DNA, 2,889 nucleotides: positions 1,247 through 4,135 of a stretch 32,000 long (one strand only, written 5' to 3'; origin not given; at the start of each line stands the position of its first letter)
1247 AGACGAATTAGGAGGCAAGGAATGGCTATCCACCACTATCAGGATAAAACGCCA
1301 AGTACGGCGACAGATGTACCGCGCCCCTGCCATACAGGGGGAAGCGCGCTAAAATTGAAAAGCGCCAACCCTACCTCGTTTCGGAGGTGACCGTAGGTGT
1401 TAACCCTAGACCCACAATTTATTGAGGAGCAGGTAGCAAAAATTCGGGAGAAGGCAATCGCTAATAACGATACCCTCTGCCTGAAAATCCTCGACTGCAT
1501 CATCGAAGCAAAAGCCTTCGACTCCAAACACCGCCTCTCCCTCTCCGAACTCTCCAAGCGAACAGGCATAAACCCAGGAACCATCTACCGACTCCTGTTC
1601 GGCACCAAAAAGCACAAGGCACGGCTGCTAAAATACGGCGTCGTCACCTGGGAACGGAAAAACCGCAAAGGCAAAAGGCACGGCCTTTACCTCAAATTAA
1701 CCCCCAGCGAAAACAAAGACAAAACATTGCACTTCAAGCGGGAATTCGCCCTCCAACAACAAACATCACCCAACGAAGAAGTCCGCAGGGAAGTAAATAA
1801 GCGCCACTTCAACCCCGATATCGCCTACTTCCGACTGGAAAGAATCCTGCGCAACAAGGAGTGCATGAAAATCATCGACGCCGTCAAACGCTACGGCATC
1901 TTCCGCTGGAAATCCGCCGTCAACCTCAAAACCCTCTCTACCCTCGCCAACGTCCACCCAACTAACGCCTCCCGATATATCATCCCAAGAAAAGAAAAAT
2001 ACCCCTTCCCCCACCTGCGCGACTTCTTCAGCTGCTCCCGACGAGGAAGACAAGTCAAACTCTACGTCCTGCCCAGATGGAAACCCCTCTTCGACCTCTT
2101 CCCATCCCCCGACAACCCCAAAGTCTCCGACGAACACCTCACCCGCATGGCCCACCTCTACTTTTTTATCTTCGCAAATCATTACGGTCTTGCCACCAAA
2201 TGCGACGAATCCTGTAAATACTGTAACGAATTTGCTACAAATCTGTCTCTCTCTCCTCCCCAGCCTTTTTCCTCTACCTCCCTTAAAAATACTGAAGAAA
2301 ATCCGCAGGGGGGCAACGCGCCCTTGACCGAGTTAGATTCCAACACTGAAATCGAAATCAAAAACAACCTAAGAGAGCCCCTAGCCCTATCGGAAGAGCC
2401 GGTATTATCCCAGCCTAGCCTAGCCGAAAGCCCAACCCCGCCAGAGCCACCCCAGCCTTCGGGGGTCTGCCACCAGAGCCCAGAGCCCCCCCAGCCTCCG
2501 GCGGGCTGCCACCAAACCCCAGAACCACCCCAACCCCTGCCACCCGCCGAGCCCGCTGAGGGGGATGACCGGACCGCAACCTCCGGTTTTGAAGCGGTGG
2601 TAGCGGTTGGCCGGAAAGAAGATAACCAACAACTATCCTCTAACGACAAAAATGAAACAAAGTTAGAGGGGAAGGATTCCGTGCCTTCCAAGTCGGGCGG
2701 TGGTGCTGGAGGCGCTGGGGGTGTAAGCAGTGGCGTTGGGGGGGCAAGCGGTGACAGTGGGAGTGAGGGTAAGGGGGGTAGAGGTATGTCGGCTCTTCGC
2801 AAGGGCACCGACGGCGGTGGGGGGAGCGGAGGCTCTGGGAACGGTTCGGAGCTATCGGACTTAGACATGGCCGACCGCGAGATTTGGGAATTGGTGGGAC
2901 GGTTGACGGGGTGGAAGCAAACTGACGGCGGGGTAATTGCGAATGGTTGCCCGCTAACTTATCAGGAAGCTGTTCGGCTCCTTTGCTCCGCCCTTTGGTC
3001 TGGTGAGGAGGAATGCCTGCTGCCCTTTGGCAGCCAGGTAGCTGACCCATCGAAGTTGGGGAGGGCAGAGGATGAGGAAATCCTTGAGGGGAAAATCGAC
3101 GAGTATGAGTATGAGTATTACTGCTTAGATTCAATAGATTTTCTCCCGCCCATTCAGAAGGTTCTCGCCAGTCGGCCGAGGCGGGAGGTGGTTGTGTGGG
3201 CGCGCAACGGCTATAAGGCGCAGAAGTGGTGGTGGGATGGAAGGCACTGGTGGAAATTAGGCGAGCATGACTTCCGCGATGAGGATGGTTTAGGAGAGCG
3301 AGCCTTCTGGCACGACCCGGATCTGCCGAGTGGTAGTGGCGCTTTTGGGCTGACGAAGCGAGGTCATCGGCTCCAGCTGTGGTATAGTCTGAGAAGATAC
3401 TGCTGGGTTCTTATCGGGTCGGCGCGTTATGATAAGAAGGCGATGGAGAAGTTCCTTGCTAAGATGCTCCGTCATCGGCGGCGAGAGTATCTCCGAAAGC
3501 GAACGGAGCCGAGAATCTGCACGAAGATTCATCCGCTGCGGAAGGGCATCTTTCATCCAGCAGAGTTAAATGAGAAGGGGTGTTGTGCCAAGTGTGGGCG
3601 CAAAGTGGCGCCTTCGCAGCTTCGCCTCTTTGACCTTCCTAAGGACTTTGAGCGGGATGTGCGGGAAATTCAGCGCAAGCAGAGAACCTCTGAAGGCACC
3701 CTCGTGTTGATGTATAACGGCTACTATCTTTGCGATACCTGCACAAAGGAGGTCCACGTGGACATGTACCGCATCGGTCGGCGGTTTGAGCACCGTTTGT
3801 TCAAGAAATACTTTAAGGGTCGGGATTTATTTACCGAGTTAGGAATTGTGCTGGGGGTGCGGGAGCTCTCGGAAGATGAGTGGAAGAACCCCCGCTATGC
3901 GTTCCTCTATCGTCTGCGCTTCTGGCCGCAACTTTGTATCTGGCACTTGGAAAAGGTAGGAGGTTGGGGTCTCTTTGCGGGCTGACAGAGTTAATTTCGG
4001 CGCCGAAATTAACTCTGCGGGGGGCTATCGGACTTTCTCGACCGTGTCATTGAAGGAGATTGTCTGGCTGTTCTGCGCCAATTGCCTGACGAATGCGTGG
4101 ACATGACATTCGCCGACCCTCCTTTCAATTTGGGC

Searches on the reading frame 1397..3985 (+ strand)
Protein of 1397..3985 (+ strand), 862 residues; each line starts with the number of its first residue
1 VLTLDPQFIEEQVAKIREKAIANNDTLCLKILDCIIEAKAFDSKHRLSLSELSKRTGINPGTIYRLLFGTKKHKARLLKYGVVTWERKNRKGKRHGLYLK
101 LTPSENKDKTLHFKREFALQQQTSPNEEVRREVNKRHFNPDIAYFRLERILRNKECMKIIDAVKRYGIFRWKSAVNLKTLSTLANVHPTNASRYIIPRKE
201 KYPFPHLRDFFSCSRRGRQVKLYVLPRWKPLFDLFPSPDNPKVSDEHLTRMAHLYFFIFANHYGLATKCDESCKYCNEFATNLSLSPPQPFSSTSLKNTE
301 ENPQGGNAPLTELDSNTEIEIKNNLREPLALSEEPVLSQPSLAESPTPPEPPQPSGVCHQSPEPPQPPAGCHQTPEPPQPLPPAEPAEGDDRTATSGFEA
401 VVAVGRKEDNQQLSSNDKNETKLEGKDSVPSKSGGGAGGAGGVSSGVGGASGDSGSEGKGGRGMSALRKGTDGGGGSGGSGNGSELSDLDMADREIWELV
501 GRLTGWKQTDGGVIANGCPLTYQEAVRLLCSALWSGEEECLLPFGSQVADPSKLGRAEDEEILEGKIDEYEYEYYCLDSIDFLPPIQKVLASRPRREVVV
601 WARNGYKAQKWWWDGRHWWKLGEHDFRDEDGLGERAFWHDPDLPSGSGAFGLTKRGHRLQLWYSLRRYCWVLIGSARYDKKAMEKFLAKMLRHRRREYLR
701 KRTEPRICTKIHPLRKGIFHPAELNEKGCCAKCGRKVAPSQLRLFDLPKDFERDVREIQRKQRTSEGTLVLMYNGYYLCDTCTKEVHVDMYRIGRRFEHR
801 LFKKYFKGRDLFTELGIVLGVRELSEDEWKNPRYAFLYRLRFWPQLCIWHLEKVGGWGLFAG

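Call 24: search_protein_families(library=phrogs, proteins=[window:1397-3985:+], max_evalue=0.01)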
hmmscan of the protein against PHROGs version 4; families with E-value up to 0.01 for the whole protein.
window:1397-3985:+ (862 aa): 0 families

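Call 25: search_protein_families(library=pfam, proteins=[window:1397-3985:+], max_evalue=0.01)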
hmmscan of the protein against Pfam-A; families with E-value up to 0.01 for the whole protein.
window:1397-3985:+ (862 aa): 2 families
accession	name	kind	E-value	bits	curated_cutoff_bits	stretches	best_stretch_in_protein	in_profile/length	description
PF09339.16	HTH_IclR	-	0.00095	19.3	22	1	44-67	15-39/52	IclR helix-turn-helix domain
PF13443.12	HTH_26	-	0.0078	16.9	22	0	44-70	8-34/63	Cro/C1-type HTH DNA-binding domain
